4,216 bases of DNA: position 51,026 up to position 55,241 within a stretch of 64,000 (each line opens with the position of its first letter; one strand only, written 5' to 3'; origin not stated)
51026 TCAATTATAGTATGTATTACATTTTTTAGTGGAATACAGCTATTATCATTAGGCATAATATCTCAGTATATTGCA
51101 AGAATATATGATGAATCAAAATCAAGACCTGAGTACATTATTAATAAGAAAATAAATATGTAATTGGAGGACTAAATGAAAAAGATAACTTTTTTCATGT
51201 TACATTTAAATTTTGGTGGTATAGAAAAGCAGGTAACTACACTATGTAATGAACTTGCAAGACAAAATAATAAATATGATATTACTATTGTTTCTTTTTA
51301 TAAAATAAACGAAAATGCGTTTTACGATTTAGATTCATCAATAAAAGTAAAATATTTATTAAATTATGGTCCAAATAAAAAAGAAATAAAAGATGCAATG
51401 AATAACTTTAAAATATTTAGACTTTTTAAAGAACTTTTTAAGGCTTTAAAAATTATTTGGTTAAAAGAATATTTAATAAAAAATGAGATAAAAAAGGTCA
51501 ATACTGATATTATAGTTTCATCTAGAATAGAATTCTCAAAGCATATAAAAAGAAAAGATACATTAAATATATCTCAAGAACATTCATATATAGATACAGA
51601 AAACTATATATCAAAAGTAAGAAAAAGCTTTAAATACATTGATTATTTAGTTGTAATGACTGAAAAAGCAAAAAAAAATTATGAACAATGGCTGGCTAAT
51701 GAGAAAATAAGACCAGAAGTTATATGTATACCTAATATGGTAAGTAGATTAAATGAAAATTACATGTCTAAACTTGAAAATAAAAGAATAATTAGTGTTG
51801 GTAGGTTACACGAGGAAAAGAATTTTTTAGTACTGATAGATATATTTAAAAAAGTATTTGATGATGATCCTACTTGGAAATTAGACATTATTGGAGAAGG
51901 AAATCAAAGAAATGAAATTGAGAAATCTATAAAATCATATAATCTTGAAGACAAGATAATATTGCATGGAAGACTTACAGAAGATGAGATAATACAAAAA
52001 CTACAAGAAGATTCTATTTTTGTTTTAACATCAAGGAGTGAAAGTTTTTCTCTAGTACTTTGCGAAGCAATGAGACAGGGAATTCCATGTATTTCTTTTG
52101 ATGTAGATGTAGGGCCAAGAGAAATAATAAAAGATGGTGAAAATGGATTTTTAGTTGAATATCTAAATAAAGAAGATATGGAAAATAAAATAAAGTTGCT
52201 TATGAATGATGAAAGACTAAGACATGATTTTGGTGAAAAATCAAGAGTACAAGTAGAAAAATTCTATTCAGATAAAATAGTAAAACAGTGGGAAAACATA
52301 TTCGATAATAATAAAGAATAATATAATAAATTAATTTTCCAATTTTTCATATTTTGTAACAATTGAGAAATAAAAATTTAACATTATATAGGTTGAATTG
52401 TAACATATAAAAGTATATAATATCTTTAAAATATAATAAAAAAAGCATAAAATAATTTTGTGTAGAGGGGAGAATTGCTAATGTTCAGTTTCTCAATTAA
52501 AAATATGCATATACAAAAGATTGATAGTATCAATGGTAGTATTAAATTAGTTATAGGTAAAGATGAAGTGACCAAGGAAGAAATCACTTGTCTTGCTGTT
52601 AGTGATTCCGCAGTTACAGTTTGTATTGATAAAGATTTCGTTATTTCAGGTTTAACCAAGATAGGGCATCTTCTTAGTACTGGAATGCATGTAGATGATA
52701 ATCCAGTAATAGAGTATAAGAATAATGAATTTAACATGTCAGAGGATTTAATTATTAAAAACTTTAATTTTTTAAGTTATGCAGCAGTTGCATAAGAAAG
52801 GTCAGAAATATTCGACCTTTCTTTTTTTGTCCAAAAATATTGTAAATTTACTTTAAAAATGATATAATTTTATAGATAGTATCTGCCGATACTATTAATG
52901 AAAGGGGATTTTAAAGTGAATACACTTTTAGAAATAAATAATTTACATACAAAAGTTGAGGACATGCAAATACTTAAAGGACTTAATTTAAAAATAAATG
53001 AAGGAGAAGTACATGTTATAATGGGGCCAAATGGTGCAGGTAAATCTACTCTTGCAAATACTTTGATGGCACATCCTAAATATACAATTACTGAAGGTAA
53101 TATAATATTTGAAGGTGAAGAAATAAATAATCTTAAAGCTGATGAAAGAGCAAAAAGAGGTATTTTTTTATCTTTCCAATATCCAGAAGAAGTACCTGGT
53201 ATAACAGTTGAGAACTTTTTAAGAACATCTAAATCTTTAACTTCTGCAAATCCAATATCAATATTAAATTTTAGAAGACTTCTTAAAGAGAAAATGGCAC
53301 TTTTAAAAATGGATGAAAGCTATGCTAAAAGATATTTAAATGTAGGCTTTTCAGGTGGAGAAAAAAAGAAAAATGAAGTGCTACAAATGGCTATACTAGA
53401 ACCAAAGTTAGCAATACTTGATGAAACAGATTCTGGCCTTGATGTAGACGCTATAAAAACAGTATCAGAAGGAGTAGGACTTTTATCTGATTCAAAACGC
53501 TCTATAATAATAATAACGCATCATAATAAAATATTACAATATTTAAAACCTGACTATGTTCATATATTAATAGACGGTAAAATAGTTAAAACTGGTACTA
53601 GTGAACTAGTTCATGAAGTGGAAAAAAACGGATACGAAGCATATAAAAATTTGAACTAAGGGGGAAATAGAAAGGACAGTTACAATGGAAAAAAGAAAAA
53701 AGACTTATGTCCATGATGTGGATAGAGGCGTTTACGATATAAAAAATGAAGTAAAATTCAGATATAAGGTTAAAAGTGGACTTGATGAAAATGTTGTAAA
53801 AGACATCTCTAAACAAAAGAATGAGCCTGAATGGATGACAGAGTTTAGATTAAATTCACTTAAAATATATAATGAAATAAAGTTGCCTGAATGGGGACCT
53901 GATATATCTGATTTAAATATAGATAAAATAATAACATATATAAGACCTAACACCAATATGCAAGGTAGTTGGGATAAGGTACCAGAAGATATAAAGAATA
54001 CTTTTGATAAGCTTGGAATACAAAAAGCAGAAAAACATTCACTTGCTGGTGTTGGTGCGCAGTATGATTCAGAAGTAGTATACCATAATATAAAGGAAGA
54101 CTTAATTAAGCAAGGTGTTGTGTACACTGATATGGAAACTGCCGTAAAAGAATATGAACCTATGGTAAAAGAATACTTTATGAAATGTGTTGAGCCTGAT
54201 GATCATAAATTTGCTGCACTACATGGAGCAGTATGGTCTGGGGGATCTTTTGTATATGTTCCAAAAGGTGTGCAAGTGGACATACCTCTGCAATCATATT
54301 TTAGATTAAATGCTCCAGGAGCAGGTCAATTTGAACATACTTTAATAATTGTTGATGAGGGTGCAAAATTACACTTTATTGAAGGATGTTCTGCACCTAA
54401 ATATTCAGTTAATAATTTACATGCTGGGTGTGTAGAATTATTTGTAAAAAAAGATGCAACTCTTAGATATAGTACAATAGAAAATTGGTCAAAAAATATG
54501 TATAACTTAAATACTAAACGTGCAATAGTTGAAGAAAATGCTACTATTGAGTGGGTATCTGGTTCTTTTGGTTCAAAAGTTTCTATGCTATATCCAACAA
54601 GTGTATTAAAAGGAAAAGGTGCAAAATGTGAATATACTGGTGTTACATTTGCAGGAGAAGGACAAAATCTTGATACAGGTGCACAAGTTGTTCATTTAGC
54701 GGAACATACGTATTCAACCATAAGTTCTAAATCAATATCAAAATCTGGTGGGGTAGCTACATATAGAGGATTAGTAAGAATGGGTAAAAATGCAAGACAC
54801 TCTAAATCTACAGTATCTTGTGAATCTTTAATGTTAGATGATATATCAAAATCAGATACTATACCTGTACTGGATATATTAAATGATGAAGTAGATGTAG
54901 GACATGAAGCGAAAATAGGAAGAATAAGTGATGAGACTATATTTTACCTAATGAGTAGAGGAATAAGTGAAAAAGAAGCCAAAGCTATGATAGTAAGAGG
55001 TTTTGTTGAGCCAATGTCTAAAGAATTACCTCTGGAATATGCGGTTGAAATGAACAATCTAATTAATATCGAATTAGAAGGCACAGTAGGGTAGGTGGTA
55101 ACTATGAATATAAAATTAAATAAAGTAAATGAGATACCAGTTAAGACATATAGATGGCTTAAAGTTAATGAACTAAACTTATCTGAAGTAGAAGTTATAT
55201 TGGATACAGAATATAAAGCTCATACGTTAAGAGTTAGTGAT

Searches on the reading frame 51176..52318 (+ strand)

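Call 53: search_protein_families(library=pfam, proteins=[window:51176-52318:+], max_evalue=0.0001)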
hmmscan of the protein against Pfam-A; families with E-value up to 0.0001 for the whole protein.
window:51176-52318:+ (381 aa): 3 families
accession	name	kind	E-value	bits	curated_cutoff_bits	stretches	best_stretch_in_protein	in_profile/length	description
PF00534.26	Glycos_transf_1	-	2.7e-41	141.4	26.4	1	199-357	12-170/172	Glycosyl transferases group 1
PF13692.12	Glyco_trans_1_4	-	8.8e-32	110.8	27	1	203-345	2-142/142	Glycosyl transferases group 1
PF20706.3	GT4-conflict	-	2.5e-06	27.2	26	1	180-306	172-309/385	Family 4 Glycosyltransferase in conflict systems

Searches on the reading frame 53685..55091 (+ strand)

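Call 53: search_protein_families(library=pfam, proteins=[window:53685-55091:+], max_evalue=0.0001)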
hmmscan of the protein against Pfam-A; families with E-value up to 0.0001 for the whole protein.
window:53685-55091:+ (469 aa): 2 families
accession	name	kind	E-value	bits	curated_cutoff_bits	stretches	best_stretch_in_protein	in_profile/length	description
PF01458.23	SUFBD_core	-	3.9e-85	285.5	27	1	206-440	1-232/232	SUF system FeS cluster assembly, SufBD core domain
PF19295.5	SufBD_N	-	2.6e-08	34.2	23.5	1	134-203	102-171/172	SufBD protein N-terminal region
